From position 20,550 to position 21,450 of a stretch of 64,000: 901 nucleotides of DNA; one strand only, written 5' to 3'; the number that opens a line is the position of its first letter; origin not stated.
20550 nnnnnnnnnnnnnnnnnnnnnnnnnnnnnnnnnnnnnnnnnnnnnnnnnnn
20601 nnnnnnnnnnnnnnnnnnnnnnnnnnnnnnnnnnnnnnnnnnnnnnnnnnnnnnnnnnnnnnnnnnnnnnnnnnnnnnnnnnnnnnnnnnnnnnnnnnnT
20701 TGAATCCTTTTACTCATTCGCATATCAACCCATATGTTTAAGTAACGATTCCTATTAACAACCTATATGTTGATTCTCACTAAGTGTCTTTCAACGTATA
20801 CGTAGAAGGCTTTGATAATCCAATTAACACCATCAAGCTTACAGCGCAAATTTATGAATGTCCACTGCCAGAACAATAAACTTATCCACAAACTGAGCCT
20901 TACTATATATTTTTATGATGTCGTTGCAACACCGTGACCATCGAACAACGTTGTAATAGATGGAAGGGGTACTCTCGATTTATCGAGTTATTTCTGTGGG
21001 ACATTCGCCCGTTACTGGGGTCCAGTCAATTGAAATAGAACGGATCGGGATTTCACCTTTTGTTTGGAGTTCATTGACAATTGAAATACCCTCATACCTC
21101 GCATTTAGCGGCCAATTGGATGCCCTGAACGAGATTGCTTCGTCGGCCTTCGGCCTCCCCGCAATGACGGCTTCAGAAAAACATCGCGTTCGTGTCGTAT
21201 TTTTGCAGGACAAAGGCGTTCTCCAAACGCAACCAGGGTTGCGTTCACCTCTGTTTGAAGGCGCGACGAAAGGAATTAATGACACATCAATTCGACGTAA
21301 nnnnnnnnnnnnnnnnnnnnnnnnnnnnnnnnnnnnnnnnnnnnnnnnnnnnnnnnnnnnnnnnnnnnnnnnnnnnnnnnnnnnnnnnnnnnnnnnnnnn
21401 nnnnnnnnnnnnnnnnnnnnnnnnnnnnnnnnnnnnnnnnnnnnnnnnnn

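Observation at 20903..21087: ~175-nt conserved element at the start of the 5' leaders of two unrelated genes (sdhA-like and ECF sigma), each preceded by a -10-like box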

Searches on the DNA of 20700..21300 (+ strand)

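Call 31: search_dna_similar(query=window:20854-21087:+, collection=phages, mode=distant, max_evalue=0.01)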
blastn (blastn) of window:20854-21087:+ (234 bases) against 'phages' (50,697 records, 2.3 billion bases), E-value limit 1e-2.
No match.

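Call 32: search_dna_similar(query=window:20854-21087:+, collection=plasmids, mode=distant, max_evalue=0.01)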
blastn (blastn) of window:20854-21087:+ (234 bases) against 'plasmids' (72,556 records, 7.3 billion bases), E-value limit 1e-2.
No match.

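Call 52: search_rna_families(source=window, start=20700, end=21300, threshold=evalue, max_evalue=10)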
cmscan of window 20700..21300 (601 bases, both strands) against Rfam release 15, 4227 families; matches with E-value up to 10: 1.
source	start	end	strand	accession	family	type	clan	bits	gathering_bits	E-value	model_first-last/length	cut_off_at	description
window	20807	20870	+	RF01422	snoR116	Gene; snRNA; snoRNA; CD-box;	-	15.6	47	5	1-86/86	no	small nucleolar RNA snoR116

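Call 66: build_rna_model(alignment_id=A3)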
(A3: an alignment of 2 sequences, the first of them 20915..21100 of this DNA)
Model R1 built from alignment A3 (2 sequences, 190 columns); structure: RNAalifold consensus.
model positions 190; base pairs 49; branch points 1; effective number of sequences 0.98; information 0.589 bits per position. Calibrated on 0.2 Mb of random sequence (short: E-values are rough).
structure used (alignment columns):
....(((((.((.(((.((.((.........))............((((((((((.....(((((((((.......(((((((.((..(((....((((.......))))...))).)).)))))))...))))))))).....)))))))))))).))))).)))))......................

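Call 67: search_with_rna_model(model_id=R1, sources=[window, L004, L007, L008, L011, L012, L013], max_evalue=10, show_alignments=4)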
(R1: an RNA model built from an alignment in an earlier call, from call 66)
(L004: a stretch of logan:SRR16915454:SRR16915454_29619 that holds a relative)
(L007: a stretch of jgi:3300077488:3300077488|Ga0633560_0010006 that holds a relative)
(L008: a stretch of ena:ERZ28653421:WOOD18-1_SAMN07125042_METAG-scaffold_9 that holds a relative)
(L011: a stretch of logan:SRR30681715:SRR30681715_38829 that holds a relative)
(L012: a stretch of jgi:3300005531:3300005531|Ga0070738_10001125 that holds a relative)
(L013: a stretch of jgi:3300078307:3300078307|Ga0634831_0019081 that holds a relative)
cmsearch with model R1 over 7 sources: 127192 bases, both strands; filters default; matches with E-value up to 10: 3.
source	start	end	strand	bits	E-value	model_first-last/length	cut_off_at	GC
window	34190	34379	-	228.9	2.4e-51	1-190/190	no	0.47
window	20915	21100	+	213.8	8e-48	1-190/190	no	0.44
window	56905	56989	-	7.3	9.5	1-190/190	no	0.53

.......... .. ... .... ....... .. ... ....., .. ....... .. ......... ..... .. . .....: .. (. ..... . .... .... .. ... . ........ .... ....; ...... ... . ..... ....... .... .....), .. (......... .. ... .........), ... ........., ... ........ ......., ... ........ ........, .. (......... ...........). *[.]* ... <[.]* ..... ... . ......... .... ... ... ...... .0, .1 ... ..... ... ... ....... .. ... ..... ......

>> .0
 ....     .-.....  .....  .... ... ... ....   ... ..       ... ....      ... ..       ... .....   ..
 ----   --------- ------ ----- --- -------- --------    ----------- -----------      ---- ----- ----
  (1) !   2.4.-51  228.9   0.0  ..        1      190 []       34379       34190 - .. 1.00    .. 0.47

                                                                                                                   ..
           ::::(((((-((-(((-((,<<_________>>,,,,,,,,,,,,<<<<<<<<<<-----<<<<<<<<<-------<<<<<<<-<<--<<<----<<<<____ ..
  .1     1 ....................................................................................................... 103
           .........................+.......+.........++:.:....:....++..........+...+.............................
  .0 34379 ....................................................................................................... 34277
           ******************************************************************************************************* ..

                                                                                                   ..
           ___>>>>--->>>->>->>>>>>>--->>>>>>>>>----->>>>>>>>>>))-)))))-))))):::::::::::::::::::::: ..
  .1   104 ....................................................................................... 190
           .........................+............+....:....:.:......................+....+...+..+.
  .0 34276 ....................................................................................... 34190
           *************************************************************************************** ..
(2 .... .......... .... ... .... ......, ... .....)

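Call 87: search_with_rna_model(model_id=R1, sources=[L018, L017, L009, L002], max_evalue=10)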
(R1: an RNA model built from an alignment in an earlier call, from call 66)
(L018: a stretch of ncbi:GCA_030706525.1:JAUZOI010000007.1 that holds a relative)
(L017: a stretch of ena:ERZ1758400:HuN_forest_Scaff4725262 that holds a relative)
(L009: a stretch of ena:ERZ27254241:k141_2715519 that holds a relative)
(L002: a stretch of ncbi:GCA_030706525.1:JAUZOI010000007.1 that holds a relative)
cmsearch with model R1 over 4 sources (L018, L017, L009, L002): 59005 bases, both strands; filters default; matches with E-value up to 10: 1.
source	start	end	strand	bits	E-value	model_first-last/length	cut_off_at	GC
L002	9740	9929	+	228.9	1.1e-51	1-190/190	no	0.47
